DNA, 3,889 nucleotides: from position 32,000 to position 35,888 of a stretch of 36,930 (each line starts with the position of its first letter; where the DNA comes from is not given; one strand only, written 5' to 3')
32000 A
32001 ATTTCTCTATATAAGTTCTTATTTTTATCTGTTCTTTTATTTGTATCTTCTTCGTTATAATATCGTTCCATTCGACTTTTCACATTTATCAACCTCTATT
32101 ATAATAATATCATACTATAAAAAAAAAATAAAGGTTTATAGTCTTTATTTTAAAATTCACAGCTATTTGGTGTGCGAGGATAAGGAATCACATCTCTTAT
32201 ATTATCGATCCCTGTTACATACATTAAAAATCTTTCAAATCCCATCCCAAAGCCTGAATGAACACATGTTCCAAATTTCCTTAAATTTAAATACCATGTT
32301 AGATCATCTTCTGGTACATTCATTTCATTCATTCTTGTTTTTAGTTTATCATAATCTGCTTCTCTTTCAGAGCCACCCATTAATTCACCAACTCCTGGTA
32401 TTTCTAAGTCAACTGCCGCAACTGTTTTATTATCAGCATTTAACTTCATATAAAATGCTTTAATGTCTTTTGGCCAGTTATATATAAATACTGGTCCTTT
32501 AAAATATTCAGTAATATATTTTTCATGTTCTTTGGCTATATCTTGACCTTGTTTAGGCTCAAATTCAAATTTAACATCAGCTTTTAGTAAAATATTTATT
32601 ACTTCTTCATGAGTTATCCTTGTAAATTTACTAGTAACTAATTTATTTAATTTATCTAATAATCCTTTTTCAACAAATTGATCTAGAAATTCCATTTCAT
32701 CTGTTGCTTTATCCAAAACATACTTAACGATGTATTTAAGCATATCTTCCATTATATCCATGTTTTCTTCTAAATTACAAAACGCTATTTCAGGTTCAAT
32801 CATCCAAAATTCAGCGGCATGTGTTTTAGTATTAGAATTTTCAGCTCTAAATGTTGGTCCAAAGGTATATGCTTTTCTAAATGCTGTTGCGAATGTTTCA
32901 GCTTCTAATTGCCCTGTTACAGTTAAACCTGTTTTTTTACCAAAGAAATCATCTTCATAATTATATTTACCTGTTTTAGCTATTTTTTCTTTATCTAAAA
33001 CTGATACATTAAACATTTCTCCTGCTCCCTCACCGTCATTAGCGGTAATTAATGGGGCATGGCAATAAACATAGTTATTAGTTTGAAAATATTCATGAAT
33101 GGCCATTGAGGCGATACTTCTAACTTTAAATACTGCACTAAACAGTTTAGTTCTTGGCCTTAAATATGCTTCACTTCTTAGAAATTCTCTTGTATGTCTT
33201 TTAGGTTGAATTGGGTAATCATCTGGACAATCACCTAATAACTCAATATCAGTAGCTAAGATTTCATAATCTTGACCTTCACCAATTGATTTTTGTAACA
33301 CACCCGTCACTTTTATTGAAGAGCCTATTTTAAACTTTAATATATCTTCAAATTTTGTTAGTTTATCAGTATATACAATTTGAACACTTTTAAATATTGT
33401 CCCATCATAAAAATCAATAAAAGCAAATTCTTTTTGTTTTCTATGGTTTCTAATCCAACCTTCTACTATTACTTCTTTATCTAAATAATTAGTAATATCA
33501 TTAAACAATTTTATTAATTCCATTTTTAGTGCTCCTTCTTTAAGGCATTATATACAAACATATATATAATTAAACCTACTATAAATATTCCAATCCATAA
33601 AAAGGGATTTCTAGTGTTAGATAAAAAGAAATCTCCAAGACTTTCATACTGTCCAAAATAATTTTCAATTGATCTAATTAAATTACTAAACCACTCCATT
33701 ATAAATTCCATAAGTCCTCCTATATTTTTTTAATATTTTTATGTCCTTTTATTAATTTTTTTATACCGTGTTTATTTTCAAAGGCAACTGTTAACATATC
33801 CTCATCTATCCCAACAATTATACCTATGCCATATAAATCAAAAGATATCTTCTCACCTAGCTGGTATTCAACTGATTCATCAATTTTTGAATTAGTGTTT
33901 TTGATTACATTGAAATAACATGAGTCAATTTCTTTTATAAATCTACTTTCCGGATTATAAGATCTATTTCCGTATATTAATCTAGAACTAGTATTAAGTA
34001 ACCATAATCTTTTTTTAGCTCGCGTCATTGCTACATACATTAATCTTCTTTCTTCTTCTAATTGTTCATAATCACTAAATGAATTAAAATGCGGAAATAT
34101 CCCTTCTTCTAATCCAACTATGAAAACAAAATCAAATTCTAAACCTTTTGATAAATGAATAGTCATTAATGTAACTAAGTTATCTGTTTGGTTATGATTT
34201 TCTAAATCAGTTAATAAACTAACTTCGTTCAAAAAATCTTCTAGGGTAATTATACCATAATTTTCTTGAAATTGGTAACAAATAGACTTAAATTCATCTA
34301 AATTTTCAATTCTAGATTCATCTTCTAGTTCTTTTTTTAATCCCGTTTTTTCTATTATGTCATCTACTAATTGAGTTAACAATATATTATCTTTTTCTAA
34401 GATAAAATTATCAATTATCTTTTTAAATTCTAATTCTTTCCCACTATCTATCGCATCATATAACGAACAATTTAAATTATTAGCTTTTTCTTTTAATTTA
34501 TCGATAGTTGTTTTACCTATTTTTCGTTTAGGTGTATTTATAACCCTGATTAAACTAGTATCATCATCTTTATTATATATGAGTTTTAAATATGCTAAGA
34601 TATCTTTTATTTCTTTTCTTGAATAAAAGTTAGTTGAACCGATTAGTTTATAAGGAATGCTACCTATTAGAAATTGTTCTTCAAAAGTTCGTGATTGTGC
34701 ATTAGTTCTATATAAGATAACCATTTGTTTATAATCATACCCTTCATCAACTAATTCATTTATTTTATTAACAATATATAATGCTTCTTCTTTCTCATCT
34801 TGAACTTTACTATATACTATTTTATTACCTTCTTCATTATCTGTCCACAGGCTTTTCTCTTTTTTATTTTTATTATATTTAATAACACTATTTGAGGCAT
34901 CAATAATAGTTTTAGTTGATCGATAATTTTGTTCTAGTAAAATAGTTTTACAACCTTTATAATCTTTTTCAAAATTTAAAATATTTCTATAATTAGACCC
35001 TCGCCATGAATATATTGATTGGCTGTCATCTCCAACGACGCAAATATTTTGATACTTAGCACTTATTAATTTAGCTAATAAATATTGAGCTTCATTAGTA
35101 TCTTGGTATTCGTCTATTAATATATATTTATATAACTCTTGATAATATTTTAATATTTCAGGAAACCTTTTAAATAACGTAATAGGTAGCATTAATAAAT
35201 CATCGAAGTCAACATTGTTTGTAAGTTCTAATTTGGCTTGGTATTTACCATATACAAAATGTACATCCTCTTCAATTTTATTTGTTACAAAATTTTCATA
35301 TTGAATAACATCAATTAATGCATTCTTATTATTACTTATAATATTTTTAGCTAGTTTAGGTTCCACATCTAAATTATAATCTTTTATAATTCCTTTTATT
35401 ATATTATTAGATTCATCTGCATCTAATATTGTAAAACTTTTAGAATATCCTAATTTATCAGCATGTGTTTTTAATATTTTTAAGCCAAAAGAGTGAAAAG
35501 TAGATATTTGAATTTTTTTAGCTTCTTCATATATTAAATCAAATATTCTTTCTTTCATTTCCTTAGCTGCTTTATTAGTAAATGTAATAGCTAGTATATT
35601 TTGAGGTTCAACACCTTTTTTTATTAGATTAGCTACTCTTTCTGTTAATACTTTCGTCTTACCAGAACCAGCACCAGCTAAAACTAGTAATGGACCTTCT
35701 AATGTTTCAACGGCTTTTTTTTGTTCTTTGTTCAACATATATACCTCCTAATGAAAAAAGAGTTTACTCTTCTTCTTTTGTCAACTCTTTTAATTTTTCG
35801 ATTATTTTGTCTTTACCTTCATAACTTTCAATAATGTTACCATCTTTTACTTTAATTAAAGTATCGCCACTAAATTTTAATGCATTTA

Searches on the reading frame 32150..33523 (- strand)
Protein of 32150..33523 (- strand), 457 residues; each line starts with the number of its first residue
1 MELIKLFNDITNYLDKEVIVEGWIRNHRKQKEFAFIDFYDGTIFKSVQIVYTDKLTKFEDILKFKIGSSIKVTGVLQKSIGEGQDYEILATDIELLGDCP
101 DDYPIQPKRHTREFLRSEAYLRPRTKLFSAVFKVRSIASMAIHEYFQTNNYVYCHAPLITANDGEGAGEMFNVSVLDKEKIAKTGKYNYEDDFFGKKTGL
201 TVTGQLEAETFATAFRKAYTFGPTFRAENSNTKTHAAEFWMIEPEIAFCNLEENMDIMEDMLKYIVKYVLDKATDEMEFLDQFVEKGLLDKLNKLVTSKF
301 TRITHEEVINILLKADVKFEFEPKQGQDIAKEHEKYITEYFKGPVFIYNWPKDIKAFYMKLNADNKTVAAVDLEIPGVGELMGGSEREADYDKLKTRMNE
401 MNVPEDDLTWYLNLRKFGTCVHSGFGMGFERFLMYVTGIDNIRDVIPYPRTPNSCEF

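Call 74: search_protein_families(library=pfam, proteins=[window:32150-33523:-], max_evalue=0.00001)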
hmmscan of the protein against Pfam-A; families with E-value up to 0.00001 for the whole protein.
window:32150-33523:- (457 aa): 2 families
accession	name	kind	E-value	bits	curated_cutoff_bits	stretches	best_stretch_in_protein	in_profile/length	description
PF00152.25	tRNA-synt_2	-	4.2e-59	200.5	25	1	115-451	5-307/308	tRNA synthetases class II (D, K and N)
PF01336.31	tRNA_anti-codon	-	6.4e-13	48.9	27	1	18-96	1-75/75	OB-fold nucleic acid binding domain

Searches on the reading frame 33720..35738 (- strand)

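Call 74: search_protein_families(library=pfam, proteins=[window:33720-35738:-], max_evalue=0.00001)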
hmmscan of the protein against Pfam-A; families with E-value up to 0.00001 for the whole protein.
window:33720-35738:- (672 aa): 7 families
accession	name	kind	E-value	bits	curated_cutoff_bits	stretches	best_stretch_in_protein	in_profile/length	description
PF00580.27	UvrD-helicase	-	2.1e-88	296.9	23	1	2-261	1-271/271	UvrD/REP helicase N-terminal domain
PF13361.12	UvrD_C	-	5.3e-80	269.9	25.6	1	266-582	1-347/350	UvrD-like helicase C-terminal domain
PF13245.12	AAA_19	-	2.4e-23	83.2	25.1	1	6-244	1-132/134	AAA domain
PF13538.12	UvrD_C_2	-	8.8e-13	48.3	27.4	1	522-581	2-52/52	UvrD-like helicase C-terminal domain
PF01443.25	Viral_helicase1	-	1.4e-09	38.6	21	0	500-581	160-227/228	Viral superfamily 1 RNA helicase core domain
PF13087.12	AAA_12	-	1.6e-08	34.8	27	0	480-582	99-192/195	AAA domain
PF13604.12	AAA_30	-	7.8e-08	32.7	27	0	2-64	2-65/191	AAA domain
